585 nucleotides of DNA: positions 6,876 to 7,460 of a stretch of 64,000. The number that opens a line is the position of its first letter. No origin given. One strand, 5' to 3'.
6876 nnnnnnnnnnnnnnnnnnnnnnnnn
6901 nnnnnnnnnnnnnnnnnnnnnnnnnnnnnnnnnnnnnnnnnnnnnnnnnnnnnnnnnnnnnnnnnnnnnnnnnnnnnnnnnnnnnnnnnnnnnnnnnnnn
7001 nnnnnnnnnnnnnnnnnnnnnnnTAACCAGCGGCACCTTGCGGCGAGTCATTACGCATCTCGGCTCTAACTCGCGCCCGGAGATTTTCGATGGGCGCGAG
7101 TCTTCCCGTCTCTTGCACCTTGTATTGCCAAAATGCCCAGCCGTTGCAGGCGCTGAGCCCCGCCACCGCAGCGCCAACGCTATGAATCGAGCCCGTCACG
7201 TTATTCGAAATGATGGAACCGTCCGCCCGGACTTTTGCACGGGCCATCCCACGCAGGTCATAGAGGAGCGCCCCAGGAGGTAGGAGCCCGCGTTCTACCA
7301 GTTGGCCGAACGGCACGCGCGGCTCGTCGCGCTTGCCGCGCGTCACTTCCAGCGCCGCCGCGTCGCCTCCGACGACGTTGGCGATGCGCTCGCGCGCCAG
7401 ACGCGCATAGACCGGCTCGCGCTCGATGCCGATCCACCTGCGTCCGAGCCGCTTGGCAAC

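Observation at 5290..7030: Decayed defence remnant between mutY and ccrM: a DGQHR/DndB-like gene with a stop codon in place of the motif glutamine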

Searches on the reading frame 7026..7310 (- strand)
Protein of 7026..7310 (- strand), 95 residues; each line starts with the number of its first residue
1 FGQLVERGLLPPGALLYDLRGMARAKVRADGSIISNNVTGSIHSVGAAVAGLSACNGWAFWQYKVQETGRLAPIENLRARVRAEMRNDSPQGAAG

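Call 72: find_homologous_proteins(query=window:7026-7310:-, max_evalue=0.001)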
Query window:7026-7310:- (95 aa): 59 proteins with E <= 0.001 among 61 candidates.
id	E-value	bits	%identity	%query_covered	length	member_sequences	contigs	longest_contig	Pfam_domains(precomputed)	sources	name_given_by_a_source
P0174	2.7e-23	100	62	89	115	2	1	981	PF18755.7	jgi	jgi:modification methylase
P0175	4.9e-22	95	61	89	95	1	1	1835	PF18755.7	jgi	-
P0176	7.0e-22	95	54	92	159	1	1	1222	PF18755.7,PF01555.25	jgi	jgi:modification methylase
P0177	7.1e-22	95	57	94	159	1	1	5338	PF18755.7,PF01555.25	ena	-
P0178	1.1e-21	94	59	89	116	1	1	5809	PF18755.7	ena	-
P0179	1.2e-21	94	56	89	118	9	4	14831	PF18755.7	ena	-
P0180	3.3e-21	93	57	92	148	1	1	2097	PF18755.7,PF01555.25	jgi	jgi:modification methylase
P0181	5.1e-21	92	55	89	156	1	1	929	PF18755.7,PF02224.25,PF13207.13,PF13189.13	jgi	-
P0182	5.5e-21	92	60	89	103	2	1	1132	PF18755.7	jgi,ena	jgi:modification methylase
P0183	8.9e-21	91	60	89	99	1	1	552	PF18755.7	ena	-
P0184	1.0e-20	91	60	89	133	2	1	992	PF18755.7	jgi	jgi:modification methylase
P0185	1.3e-20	91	59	89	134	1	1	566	PF18755.7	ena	-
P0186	1.5e-20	91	58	89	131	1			PF18755.7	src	-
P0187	2.9e-20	90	59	89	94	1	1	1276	PF18755.7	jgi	jgi:modification methylase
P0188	3.6e-20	89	59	89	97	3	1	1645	PF18755.7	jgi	jgi:modification methylase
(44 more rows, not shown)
